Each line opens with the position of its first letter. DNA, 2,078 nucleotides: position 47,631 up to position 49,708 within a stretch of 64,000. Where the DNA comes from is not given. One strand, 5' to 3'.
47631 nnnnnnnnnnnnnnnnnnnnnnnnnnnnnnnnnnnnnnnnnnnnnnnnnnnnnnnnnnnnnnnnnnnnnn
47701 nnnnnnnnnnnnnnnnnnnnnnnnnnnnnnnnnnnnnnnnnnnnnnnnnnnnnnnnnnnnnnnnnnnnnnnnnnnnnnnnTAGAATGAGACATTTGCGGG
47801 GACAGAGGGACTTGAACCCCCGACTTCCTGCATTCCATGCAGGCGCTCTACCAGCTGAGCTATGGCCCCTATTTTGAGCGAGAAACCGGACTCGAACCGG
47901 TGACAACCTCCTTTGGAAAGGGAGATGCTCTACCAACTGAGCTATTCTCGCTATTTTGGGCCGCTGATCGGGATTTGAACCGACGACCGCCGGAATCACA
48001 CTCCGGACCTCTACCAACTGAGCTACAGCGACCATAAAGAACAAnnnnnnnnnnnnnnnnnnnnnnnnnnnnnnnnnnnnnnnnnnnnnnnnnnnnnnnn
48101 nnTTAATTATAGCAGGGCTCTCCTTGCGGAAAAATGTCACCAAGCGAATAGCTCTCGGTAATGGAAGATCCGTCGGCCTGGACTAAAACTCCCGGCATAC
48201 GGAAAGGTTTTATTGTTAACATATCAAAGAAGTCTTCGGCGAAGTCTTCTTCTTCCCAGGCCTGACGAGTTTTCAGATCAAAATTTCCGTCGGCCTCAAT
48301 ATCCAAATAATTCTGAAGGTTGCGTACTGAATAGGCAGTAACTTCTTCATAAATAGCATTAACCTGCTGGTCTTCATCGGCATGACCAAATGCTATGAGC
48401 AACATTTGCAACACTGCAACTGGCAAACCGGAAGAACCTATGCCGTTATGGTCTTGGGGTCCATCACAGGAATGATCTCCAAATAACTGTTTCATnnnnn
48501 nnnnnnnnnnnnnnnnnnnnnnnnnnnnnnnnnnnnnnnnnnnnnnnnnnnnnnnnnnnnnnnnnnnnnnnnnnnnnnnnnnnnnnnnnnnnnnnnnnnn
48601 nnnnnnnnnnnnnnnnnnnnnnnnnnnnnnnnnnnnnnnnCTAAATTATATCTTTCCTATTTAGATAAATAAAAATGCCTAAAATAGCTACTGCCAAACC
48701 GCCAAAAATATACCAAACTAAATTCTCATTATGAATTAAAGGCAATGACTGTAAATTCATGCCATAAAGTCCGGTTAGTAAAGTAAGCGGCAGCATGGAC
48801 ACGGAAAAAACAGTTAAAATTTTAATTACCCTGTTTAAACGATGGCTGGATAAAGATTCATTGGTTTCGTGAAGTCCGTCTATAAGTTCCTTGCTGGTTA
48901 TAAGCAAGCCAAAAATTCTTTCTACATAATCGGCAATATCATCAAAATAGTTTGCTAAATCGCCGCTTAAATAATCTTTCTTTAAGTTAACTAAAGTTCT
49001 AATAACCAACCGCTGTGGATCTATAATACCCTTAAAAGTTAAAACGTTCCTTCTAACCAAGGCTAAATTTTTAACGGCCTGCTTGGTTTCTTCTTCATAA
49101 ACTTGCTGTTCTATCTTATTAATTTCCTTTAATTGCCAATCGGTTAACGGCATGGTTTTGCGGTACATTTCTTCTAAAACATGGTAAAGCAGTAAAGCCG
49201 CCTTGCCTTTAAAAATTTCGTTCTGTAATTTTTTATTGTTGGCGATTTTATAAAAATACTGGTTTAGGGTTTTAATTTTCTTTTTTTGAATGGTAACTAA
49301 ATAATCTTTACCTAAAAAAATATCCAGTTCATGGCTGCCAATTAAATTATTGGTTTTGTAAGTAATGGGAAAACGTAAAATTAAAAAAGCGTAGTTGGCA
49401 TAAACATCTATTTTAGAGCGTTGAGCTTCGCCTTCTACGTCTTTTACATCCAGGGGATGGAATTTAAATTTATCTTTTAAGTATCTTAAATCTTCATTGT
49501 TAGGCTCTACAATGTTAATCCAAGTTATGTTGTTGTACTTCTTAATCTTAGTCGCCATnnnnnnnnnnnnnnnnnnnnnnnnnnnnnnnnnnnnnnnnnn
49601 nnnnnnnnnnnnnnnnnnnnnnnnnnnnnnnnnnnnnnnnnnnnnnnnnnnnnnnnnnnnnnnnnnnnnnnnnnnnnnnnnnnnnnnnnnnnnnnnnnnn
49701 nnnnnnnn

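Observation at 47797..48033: Three clustered tRNA genes that each deviate from canonical structure (GGA anticodon on a class-I body; 9-nt anticodon loop; 8-nt T-loop)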

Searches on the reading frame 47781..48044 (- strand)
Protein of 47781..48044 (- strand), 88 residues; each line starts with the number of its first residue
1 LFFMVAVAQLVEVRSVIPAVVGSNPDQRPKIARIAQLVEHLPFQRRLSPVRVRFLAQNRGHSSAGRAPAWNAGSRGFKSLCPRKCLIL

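Call 61: find_homologous_proteins(query=window:47781-48044:-, max_evalue=10)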
Query seq(88 aa) (88 aa): 11 proteins with E <= 10 among 70 candidates.
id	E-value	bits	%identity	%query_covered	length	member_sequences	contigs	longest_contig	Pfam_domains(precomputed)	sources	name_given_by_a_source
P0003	6.2e-6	45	64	53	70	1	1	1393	-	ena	-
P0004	6.2e-6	45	66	53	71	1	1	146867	-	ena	-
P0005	2.2e-2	33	52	57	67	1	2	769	-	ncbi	-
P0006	6.8e-2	32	48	64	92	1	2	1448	-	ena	-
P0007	3.8e-1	29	69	36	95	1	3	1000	-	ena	-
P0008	6.3e-1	29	58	44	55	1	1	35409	-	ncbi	ncbi:MAG: hypothetical protein RIQ49_999 [Pseudomonadota bacterium]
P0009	7.0e-1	28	56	51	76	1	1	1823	-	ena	-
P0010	1.1e+0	28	73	34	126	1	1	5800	-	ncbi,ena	-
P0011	2.6e+0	27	77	30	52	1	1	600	-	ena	-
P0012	4.3e+0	26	77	30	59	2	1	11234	-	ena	-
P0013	6.4e+0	25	52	48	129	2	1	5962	-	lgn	-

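Call 62: find_encoding_contigs(protein=P0004, flank=10000, max_places=4)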
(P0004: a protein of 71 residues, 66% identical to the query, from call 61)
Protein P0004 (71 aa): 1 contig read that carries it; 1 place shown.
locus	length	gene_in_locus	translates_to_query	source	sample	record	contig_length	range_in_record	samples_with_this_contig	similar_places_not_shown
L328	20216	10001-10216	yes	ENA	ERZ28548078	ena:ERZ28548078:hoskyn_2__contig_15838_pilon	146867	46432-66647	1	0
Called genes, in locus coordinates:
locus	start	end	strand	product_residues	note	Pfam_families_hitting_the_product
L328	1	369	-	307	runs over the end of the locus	-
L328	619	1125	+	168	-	-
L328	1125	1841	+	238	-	PF01370:Epimerase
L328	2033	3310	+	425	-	PF01595:CNNM, PF00571:CBS (faint), PF03471:CorC_HlyC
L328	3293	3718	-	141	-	PF14489:QueF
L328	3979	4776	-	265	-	-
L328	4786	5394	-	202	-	PF01725:Ham1p_like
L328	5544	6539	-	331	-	PF01266:DAO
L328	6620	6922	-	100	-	PF00994:MoCF_biosynth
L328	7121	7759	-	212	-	PF01262:AlaDh_PNT_C, PF01488:Shikimate_DH (weak), PF07992:Pyr_redox_2 (weak)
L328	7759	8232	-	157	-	PF05222:AlaDh_PNT_N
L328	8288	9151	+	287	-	-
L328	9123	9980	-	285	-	-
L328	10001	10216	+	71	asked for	-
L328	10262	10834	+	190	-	PF03372:Exo_endo_phos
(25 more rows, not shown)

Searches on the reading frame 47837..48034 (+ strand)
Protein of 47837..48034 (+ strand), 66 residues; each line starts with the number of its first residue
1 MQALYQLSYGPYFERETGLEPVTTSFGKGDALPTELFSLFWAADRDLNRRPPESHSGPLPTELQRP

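Call 66: find_homologous_proteins(query=window:47837-48034:+, max_evalue=10)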
Query seq(66 aa) (66 aa): 1 proteins with E <= 10 among 4 candidates.
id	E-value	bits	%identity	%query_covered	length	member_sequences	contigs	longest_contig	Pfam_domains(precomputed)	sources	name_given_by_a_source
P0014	6.4e+0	25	57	35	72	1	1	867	-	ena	-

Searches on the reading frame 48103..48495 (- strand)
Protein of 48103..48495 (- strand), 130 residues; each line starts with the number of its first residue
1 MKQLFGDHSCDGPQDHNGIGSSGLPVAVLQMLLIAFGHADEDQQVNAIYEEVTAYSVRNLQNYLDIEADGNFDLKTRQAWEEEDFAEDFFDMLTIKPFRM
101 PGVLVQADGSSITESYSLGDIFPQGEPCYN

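Call 8: search_protein_families(library=pfam, proteins=[window:48103-48495:-])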
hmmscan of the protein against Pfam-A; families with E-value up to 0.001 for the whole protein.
window:48103-48495:- (130 aa): 1 family
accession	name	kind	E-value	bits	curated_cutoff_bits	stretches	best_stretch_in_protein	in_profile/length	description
PF01471.23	PG_binding_1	-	2.6e-05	24.8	23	1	24-79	3-56/57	Putative peptidoglycan binding domain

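Call 9: find_encoding_contigs(protein=window:48103-48495:-, flank=10000, max_places=10)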
Protein window:48103-48495:- (130 aa): 11 contigs read that carry it; 6 places shown.
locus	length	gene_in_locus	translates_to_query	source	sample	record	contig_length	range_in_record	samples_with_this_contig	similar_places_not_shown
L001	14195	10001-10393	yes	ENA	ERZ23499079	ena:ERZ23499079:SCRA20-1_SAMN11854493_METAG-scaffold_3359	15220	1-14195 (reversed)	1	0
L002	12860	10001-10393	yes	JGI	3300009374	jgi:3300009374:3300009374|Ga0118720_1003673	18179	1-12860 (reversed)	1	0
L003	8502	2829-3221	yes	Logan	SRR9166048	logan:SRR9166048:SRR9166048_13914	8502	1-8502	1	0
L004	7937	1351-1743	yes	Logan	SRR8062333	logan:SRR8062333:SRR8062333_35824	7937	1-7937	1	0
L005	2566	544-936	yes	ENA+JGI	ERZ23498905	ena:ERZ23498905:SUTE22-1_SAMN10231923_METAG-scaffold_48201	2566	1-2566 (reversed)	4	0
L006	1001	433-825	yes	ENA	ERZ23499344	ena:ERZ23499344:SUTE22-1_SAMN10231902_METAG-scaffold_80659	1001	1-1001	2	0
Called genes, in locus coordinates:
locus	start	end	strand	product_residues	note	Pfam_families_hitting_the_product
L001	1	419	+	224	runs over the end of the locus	-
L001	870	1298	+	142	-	-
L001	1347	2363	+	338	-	PF02912:Phe_tRNA-synt_N, PF01409:tRNA-synt_2d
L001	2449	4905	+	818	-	PF01588:tRNA_bind, PF03483:B3_4, PF03484:B5, PF17759:tRNA_synthFbeta, PF03147:FDX-ACB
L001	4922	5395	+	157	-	-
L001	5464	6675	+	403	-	PF07690:MFS_1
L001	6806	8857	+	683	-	PF02518:HATPase_c, PF00204:DNA_gyraseB, PF01751:Toprim, PF00986:DNA_gyraseB_C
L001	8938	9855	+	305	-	PF01544:CorA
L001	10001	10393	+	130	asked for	PF01471:PG_binding_1 (weak)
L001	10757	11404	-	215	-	PF07853:DUF1648, PF13630:SdpI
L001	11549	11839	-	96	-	PF01022:HTH_5, PF12840:HTH_20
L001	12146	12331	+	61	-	PF00584:SecE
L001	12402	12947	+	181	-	PF02357:NusG, PF00467:KOW (weak)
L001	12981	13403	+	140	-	PF03946:Ribosomal_L11_N, PF00298:Ribosomal_L11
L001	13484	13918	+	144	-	PF18920:DUF5671 (weak)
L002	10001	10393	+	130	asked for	PF01471:PG_binding_1 (weak)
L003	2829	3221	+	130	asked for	PF01471:PG_binding_1 (weak)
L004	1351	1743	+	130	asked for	PF01471:PG_binding_1 (weak)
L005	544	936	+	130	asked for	PF01471:PG_binding_1 (weak)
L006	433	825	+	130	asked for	PF01471:PG_binding_1 (weak)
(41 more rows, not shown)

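Call 23: find_related_loci(query=window:48103-48495:-, collection=viral_contigs, flank=10000)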
Query window:48103-48495:- (130 aa) in viral_contigs; peptide patterns used: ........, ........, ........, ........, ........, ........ (x = any residue, [..] = any of these).
5 stretches matched a pattern, but none encodes a relative of the query by tblastn (E <= 1e-3).

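Call 26: find_homologous_proteins(query=window:48103-48495:-)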
Query window:48103-48495:- (130 aa): 2 proteins with E <= 0.001 among 7 candidates.
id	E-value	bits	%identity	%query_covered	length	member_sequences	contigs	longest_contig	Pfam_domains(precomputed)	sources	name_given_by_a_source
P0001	5.4e-83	294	100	100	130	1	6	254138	PF01471.24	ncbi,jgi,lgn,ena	-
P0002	5.1e-12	64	100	25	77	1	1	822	-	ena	-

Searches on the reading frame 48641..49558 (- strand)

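Call 8: search_protein_families(library=pfam, proteins=[window:48641-49558:-])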
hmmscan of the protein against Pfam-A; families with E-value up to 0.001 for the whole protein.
window:48641-49558:- (305 aa): 1 family
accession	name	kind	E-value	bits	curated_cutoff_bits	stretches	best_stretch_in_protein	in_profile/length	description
PF01544.23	CorA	-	4.7e-56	190.7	27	1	10-301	3-292/292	CorA-like Mg2+ transporter protein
